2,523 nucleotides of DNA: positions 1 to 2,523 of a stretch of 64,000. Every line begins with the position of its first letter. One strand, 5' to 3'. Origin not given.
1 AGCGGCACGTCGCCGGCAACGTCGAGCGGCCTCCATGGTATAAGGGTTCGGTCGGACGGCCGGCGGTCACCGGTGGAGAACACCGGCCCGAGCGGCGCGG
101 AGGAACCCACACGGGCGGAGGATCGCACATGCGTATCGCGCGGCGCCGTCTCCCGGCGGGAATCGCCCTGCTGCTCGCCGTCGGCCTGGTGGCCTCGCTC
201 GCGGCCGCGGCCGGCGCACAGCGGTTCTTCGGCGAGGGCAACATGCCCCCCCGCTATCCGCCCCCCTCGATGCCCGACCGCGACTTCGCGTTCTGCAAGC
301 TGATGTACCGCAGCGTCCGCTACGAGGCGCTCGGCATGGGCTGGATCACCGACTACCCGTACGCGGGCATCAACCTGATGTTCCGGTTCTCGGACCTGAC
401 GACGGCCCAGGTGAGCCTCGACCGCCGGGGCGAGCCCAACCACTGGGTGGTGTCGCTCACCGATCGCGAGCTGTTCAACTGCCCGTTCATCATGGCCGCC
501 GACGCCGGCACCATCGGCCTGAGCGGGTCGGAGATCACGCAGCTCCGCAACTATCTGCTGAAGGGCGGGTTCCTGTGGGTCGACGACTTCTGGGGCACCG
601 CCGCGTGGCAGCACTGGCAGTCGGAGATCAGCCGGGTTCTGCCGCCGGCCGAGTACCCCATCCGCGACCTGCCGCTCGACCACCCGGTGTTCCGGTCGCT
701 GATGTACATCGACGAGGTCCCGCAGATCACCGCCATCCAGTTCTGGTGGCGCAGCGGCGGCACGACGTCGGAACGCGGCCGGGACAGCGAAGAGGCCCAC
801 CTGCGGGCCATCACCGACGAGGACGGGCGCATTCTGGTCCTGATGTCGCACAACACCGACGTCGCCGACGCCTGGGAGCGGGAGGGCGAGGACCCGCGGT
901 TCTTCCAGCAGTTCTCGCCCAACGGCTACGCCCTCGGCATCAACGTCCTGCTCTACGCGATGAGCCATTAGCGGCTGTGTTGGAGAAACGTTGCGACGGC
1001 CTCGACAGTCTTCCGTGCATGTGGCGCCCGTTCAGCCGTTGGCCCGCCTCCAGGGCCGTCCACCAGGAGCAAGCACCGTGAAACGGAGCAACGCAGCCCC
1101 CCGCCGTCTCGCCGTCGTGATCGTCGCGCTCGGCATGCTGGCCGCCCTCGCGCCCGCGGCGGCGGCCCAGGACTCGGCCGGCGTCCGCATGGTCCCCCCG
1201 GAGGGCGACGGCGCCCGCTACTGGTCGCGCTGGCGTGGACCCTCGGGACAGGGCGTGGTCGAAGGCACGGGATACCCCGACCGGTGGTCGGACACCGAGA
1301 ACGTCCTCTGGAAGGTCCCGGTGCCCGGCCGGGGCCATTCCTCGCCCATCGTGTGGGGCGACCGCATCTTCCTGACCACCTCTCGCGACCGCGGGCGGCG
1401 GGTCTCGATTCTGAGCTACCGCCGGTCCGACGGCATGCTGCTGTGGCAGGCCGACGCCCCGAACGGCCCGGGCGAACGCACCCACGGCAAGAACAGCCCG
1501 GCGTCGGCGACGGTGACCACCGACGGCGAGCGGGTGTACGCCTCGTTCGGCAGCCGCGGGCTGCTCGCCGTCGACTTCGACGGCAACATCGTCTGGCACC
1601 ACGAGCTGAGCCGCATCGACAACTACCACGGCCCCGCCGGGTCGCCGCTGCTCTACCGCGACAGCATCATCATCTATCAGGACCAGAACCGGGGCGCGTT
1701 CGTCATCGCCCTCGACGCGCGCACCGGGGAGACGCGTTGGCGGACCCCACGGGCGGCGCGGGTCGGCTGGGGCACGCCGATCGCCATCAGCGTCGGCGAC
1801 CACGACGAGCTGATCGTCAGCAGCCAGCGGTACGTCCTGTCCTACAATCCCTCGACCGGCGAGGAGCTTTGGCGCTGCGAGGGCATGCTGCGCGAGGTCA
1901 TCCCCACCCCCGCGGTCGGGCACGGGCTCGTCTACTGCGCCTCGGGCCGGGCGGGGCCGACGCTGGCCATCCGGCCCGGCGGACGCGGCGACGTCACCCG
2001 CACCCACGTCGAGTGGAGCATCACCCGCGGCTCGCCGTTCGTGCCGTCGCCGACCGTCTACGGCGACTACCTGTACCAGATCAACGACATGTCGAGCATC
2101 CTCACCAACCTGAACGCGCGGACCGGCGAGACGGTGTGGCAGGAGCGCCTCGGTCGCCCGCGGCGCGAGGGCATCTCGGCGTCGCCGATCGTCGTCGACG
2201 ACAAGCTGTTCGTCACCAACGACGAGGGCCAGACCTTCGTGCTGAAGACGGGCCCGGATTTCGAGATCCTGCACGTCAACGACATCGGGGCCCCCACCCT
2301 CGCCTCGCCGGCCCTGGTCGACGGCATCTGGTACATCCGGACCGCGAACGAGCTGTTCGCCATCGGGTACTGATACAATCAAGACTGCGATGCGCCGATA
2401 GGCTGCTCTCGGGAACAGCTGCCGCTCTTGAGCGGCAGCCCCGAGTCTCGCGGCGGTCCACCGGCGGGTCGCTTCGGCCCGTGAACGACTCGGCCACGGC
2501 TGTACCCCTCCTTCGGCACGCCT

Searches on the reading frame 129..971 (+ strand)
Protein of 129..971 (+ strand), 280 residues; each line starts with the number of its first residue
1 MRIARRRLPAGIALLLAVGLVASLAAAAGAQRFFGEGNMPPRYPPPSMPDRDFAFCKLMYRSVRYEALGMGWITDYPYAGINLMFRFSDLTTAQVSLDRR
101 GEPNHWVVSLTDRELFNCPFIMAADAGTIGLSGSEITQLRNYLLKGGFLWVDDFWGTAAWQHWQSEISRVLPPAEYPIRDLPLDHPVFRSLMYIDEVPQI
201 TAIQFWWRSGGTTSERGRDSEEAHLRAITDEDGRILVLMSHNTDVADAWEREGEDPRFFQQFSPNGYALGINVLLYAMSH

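Call 3: search_protein_families(library=pfam, proteins=[window:129-971:+], max_evalue=0.01)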
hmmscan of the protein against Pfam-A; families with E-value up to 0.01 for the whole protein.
window:129-971:+ (280 aa): 2 families
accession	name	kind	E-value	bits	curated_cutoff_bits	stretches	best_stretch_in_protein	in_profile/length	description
PF13709.12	DUF4159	-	7.9e-33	114.1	25.9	1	63-278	5-202/202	Domain of unknown function (DUF4159)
PF13507.12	GATase_5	-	0.0035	16.9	27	1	223-252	207-236/260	CobB/CobQ-like glutamine amidotransferase domain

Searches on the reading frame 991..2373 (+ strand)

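Call 3: search_protein_families(library=pfam, proteins=[window:991-2373:+], max_evalue=0.01)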
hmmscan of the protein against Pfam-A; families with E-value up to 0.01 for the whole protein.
window:991-2373:+ (460 aa): 3 families
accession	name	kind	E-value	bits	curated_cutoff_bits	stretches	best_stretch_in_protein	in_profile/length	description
PF13360.13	PQQ_2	-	7.3e-29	101.5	27.6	2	238-457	5-221/233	Outer membrane protein assembly factor BamB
PF13570.13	Beta-prop_ACSF4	-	2.1e-09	37.7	133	1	238-444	73-265/329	Beta-alanine-activating enzyme, beta-propeller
PF01011.28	PQQ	-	1.2e-07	31.3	26.7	0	217-253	51-84/595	Glucose/ethanol/alcohol dehydrogenase, beta-propeller domain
